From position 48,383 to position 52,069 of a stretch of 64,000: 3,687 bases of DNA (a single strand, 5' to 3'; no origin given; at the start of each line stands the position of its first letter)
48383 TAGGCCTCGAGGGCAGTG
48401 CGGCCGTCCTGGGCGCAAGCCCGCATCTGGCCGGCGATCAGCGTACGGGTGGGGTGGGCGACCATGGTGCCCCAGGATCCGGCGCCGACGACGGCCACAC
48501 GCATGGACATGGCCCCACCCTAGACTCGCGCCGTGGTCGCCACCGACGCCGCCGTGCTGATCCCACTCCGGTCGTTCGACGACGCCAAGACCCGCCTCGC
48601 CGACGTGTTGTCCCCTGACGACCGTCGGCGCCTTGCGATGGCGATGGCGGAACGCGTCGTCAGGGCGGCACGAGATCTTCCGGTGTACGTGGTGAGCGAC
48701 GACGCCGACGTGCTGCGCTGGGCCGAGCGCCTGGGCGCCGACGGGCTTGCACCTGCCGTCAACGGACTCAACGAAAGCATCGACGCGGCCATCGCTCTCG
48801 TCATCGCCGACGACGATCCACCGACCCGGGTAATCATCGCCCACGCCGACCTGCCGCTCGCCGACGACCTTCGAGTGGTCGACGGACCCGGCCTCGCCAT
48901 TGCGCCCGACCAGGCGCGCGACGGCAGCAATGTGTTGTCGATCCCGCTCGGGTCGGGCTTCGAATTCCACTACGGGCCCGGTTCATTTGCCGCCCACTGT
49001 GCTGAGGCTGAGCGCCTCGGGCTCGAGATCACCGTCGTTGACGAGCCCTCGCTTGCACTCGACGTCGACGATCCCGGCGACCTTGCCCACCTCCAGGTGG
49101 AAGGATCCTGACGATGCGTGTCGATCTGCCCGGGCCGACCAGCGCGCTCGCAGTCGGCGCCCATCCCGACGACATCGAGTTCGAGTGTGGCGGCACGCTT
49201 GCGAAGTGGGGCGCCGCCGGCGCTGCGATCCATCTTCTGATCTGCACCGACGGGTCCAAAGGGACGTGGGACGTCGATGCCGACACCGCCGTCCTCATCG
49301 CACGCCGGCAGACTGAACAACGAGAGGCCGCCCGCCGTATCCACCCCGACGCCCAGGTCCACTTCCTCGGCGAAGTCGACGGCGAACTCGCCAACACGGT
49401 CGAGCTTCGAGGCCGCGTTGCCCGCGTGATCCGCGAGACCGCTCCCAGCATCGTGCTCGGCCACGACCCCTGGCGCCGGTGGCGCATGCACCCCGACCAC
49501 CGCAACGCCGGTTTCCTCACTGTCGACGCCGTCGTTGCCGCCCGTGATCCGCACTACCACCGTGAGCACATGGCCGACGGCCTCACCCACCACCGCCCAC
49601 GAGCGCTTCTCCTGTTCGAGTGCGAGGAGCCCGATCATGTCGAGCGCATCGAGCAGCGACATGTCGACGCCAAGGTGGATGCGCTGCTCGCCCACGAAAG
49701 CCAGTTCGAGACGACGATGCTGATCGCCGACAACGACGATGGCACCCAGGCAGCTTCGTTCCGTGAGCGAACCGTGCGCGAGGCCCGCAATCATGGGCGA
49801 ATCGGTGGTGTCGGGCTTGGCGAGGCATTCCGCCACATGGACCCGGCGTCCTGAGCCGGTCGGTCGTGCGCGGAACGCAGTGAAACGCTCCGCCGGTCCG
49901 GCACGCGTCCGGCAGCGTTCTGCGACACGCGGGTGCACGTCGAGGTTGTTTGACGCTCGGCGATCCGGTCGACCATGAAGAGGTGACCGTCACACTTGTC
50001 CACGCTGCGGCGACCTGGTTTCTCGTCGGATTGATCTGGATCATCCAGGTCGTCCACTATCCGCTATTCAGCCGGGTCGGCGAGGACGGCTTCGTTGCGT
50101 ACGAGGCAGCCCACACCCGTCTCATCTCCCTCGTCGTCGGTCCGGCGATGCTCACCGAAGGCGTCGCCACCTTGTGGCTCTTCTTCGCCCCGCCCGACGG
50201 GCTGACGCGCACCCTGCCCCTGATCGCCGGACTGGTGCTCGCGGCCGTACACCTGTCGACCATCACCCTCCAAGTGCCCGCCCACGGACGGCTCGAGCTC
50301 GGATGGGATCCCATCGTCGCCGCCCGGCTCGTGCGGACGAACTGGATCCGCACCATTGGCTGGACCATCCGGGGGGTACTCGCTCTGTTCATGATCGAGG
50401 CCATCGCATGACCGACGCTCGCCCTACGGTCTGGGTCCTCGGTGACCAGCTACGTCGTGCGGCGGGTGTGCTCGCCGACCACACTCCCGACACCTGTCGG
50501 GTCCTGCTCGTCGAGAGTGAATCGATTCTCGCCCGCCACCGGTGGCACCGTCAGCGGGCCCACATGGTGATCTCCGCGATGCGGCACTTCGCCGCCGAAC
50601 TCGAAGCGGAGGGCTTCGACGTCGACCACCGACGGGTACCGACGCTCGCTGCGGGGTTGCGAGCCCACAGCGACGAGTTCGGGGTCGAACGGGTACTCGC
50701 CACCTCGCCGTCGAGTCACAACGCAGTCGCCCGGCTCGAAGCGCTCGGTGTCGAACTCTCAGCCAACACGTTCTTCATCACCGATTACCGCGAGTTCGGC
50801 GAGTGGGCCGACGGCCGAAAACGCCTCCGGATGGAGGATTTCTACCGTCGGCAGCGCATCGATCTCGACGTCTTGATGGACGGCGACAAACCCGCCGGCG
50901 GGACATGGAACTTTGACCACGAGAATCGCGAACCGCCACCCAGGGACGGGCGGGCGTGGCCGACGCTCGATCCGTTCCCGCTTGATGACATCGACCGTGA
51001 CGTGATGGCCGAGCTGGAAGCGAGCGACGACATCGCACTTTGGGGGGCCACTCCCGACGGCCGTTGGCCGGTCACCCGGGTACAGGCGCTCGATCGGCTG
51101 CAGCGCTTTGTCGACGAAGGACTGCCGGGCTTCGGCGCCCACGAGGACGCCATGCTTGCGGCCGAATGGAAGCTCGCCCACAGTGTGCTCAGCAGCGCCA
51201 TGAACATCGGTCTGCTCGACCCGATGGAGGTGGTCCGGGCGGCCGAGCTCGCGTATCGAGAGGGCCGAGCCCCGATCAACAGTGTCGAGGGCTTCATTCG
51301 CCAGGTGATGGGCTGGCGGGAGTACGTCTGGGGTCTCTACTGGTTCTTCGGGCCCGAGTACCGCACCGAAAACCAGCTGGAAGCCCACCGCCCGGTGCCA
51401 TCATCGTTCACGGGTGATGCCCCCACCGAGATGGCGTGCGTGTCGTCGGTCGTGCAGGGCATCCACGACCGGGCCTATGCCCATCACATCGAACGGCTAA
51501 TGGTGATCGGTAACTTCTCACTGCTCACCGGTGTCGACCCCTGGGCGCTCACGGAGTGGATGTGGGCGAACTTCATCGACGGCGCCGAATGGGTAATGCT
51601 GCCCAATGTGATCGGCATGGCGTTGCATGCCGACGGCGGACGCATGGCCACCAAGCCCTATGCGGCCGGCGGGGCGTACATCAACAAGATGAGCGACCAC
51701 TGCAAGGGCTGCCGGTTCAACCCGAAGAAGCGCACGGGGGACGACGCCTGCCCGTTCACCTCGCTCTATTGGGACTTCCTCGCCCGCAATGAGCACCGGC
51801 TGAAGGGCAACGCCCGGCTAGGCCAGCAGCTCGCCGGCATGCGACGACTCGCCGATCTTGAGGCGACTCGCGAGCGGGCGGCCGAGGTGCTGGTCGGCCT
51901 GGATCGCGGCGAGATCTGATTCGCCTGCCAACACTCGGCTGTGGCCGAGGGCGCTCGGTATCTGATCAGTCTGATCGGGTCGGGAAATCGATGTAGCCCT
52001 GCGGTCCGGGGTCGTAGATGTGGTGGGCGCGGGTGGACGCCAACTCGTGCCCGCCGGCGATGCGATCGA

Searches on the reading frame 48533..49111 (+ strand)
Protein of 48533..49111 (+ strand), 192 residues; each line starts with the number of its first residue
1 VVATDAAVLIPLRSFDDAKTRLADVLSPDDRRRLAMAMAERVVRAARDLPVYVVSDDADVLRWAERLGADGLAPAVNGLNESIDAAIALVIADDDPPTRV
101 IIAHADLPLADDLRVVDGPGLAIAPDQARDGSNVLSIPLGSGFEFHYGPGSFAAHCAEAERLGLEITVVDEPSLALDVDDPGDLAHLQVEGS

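Call 26: search_protein_families(library=pfam, proteins=[window:48533-49111:+], max_evalue=0.00001)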
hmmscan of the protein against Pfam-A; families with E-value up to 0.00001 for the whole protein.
window:48533-49111:+ (192 aa): 1 family
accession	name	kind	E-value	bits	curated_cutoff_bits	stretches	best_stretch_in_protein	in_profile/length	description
PF01983.22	CofC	-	7.2e-27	94.4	22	1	7-191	2-186/217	Guanylyl transferase CofC like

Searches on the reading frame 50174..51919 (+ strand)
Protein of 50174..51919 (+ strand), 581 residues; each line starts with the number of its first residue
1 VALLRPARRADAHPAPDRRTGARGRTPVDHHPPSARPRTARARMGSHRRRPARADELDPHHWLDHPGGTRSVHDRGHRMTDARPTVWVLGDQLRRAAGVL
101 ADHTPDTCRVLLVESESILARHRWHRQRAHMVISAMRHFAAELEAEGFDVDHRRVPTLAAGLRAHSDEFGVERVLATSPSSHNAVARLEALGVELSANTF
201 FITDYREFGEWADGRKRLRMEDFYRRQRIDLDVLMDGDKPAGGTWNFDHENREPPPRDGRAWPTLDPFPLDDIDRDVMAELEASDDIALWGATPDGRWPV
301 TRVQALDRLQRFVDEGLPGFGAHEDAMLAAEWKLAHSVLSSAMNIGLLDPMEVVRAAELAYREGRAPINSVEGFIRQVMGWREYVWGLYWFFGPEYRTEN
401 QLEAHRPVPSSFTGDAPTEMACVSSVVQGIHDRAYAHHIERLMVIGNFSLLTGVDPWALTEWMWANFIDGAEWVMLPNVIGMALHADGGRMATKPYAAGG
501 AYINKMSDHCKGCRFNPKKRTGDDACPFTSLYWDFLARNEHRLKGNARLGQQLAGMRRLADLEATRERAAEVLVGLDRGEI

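Call 26: search_protein_families(library=pfam, proteins=[window:50174-51919:+], max_evalue=0.00001)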
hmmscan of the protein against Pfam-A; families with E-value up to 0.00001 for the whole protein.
window:50174-51919:+ (581 aa): 1 family
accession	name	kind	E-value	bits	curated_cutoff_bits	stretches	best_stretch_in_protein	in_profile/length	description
PF04244.19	DPRP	-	2.5e-49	168.5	22.1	1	86-284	1-211/224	Deoxyribodipyrimidine photo-lyase-related protein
